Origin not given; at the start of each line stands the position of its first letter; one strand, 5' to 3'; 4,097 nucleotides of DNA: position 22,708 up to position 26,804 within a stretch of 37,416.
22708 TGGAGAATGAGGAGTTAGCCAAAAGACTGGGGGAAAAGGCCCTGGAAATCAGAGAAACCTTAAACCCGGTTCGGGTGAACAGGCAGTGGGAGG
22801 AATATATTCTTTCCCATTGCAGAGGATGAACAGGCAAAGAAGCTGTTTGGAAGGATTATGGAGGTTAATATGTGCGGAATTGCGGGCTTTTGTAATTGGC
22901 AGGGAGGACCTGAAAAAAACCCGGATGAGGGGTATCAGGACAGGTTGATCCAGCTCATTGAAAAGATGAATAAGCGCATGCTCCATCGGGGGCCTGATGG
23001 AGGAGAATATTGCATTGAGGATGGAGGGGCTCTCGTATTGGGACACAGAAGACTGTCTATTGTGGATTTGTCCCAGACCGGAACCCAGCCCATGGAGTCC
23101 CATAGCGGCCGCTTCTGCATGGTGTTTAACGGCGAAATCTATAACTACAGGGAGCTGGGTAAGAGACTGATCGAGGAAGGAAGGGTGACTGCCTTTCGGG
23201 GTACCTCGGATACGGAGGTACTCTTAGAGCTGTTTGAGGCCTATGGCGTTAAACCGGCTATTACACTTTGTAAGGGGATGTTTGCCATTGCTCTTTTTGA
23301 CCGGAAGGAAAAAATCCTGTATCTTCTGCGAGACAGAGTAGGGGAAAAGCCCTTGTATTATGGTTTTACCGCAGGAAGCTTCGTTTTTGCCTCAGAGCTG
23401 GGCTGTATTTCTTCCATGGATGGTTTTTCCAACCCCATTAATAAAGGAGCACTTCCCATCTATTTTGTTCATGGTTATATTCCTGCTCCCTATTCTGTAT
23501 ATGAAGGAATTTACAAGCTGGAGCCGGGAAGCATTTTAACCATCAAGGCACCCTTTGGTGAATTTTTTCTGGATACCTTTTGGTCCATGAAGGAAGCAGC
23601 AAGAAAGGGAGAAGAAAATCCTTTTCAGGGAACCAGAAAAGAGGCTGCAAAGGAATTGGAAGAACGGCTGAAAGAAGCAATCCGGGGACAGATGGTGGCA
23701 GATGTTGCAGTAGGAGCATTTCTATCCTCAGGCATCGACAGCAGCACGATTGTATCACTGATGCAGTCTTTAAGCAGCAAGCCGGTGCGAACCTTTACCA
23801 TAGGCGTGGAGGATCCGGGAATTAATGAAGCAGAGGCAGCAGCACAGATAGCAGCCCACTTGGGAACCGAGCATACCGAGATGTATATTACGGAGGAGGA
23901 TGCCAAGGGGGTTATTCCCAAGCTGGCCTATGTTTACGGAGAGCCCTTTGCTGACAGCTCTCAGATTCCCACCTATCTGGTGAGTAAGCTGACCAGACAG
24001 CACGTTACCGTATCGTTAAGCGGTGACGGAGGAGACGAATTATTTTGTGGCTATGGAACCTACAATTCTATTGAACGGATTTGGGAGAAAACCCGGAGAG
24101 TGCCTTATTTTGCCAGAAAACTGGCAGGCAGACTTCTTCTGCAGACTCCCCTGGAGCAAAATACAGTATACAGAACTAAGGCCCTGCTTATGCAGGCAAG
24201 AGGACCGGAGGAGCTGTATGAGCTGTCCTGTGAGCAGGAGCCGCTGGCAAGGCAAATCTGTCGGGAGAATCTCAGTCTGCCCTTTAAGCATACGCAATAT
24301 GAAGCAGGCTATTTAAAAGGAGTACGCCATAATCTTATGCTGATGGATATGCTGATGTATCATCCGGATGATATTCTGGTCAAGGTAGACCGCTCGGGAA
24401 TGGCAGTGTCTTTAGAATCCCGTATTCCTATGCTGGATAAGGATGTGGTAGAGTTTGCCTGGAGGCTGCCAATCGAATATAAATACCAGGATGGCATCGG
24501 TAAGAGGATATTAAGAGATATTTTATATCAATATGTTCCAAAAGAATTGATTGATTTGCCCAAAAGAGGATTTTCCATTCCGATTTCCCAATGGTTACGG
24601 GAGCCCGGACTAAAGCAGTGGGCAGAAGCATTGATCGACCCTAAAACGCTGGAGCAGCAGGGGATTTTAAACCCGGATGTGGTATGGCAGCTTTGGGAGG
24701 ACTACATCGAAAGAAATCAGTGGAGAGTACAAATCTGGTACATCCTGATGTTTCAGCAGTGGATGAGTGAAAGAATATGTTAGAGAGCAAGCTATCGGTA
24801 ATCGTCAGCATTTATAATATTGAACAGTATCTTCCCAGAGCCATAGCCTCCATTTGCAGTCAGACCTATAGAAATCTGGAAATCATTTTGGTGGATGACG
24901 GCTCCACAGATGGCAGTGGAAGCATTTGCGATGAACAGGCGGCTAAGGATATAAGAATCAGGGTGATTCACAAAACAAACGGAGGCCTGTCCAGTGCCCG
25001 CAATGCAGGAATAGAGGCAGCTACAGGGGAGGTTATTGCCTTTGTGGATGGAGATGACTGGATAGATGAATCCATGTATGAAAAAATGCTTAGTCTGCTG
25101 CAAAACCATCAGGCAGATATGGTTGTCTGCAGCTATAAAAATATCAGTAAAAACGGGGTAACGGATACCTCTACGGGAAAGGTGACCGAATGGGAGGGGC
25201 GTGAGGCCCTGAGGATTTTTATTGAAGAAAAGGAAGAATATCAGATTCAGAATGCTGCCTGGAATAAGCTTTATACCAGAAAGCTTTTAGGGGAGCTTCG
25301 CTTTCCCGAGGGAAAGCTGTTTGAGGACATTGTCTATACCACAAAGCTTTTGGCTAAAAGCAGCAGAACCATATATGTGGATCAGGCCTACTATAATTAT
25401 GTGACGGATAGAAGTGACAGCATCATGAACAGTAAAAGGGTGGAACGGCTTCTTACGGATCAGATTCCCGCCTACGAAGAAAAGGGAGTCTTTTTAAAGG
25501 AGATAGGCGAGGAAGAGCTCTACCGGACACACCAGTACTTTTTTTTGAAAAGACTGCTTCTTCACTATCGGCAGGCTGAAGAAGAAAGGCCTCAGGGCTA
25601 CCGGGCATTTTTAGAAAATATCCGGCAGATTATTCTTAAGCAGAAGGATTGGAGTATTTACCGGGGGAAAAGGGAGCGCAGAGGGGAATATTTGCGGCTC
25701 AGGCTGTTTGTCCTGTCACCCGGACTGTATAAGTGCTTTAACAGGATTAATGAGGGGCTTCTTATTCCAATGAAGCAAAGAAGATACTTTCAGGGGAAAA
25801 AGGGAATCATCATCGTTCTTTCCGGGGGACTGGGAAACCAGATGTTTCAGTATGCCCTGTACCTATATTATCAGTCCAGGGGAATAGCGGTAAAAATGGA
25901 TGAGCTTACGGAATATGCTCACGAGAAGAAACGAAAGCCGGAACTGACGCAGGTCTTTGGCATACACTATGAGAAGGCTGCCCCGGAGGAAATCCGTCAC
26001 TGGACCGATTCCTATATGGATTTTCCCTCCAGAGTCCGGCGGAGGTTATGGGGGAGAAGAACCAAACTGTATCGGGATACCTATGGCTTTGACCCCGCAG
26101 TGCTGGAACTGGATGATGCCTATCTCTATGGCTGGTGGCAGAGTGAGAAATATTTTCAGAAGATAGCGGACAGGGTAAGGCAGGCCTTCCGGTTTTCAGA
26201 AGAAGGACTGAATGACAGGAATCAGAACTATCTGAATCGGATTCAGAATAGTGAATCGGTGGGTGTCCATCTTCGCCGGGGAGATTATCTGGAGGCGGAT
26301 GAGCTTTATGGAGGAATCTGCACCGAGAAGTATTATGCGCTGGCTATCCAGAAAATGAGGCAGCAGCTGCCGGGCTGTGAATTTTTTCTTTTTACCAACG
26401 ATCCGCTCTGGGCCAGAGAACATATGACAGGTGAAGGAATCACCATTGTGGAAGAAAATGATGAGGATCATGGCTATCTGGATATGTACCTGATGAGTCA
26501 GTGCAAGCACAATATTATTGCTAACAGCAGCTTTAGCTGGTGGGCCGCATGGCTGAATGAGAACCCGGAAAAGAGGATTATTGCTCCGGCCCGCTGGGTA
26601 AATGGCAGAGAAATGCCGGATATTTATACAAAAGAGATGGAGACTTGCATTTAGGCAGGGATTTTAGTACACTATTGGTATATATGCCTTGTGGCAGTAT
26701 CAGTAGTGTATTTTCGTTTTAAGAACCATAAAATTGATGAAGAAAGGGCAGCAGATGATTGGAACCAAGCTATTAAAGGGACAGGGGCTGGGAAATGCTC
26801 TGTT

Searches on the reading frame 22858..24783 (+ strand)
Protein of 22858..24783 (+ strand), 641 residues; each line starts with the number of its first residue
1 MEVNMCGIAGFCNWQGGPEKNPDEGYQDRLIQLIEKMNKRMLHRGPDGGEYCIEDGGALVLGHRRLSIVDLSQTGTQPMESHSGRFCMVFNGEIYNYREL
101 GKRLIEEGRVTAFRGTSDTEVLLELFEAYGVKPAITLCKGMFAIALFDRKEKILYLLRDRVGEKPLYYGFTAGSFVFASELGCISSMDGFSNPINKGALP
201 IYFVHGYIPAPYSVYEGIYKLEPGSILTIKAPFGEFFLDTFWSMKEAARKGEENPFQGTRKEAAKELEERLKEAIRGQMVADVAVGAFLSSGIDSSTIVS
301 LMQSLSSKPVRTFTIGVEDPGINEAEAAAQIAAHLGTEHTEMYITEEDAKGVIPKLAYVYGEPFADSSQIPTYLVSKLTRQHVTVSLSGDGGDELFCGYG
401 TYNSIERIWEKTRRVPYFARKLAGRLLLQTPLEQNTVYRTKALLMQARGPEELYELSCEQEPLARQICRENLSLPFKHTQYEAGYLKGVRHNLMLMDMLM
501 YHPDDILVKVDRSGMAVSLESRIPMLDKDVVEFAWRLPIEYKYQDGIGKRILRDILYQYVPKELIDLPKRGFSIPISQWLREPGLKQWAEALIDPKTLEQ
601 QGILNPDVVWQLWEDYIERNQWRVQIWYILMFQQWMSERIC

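Call 6: search_protein_families(library=pfam, proteins=[window:22858-24783:+], max_evalue=0.001)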
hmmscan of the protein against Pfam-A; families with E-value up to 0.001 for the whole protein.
window:22858-24783:+ (641 aa): 3 families
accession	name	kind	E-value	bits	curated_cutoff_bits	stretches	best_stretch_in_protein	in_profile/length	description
PF00733.27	Asn_synthase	-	4.6e-104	349.3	21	1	266-636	1-353/354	Asparagine synthase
PF13537.11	GATase_7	-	7.5e-38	129.7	25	1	63-184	1-121/123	Glutamine amidotransferase domain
PF13522.11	GATase_6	-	4.8e-37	127.3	27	1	46-180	1-130/130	Glutamine amidotransferase domain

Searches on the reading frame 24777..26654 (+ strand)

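Call 7: search_protein_families(library=pfam, proteins=[window:24777-26654:+], max_evalue=0.001)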
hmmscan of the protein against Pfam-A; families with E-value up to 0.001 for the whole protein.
window:24777-26654:+ (625 aa): 4 families
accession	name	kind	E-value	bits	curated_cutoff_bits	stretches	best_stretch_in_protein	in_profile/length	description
PF00535.33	Glycos_transf_2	-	1.3e-40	139.5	23.3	1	7-143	1-138/168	Glycosyl transferase family 2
PF01531.22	Glyco_transf_11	-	1.9e-29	103.3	23.9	1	448-604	124-276/298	Glycosyl transferase family 11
PF13641.12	Glyco_tranf_2_3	-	2.8e-14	54.2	27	1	6-206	3-209/230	Glycosyltransferase like family 2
PF10111.15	Glyco_tranf_2_2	-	4.5e-12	46.5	27.3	1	7-112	1-116/276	Glycosyltransferase like family 2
